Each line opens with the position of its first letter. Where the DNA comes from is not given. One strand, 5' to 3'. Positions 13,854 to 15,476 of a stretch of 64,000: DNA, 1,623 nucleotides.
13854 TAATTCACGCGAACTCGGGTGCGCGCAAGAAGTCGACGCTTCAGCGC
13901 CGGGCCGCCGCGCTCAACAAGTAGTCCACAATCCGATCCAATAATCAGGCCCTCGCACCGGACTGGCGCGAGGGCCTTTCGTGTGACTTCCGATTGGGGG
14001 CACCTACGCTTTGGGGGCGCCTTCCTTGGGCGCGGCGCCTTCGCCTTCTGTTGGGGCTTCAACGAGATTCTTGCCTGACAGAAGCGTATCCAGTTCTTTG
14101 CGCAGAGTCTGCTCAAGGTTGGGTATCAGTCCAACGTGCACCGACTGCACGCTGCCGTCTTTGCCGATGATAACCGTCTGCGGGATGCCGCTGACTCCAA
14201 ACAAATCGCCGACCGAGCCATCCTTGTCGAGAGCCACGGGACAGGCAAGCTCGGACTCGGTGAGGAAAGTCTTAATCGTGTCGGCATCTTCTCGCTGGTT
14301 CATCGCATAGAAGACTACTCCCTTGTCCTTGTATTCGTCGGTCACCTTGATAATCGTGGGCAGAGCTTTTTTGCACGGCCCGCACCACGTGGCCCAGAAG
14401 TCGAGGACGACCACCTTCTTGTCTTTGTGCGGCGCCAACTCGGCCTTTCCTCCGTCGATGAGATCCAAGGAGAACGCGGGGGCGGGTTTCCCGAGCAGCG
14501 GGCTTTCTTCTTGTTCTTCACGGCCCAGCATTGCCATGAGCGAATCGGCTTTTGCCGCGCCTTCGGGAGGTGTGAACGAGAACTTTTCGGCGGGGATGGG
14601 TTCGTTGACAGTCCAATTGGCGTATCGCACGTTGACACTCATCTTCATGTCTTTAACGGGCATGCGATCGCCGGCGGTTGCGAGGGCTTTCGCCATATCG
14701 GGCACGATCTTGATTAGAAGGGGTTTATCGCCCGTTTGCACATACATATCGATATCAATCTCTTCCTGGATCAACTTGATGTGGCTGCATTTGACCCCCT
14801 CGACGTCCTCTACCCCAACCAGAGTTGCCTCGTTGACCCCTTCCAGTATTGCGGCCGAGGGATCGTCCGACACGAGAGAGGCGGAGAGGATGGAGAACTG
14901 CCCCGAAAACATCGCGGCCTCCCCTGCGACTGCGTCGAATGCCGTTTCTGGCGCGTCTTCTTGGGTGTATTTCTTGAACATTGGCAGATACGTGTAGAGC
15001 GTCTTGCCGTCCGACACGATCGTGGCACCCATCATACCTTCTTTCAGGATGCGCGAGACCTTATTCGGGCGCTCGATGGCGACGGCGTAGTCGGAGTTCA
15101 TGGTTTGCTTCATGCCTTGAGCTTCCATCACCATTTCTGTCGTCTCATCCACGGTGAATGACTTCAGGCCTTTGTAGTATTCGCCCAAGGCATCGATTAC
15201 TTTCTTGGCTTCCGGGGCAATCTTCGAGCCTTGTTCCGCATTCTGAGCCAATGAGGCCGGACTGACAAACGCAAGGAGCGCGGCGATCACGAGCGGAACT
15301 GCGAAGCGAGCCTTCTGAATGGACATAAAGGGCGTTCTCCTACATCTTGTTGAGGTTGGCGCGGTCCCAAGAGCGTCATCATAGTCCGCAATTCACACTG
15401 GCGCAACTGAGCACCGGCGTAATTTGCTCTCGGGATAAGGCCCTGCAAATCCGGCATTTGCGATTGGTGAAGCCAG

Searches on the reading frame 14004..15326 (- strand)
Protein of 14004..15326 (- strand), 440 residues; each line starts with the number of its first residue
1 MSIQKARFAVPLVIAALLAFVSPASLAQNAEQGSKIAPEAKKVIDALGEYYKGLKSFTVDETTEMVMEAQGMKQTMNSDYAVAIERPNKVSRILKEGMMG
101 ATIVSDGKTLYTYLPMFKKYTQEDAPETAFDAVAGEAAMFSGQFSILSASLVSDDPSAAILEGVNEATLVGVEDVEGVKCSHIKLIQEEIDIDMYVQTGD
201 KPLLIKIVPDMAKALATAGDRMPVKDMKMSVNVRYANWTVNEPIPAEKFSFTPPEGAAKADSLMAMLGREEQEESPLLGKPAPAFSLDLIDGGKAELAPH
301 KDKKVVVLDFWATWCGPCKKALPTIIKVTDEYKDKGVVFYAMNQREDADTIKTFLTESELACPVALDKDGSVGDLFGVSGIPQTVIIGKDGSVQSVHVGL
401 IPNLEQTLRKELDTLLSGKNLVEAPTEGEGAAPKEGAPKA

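Call 84: search_protein_families(library=pfam, proteins=[window:14004-15326:-], max_evalue=0.00001)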
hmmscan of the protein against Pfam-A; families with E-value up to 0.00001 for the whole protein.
window:14004-15326:- (440 aa): 6 families
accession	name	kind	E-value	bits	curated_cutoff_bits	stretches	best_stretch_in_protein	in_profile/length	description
PF09865.15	DUF2092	-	7.2e-30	104.4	21.2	1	40-260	1-209/212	Predicted periplasmic protein (DUF2092)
PF00578.27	AhpC-TSA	-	2.6e-21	76.3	26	1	279-395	2-123/124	AhpC/TSA family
PF08534.16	Redoxin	-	1.1e-20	74.4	26.6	1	279-400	3-135/148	Redoxin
PF13905.12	Thioredoxin_8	-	2e-13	50.9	27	1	304-393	2-94/94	Thioredoxin-like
PF00085.26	Thioredoxin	-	7.8e-13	48.8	23.5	1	301-353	16-67/103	Thioredoxin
PF13098.12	Thioredoxin_2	-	3.2e-07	31.1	27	1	301-403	3-97/104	Thioredoxin-like domain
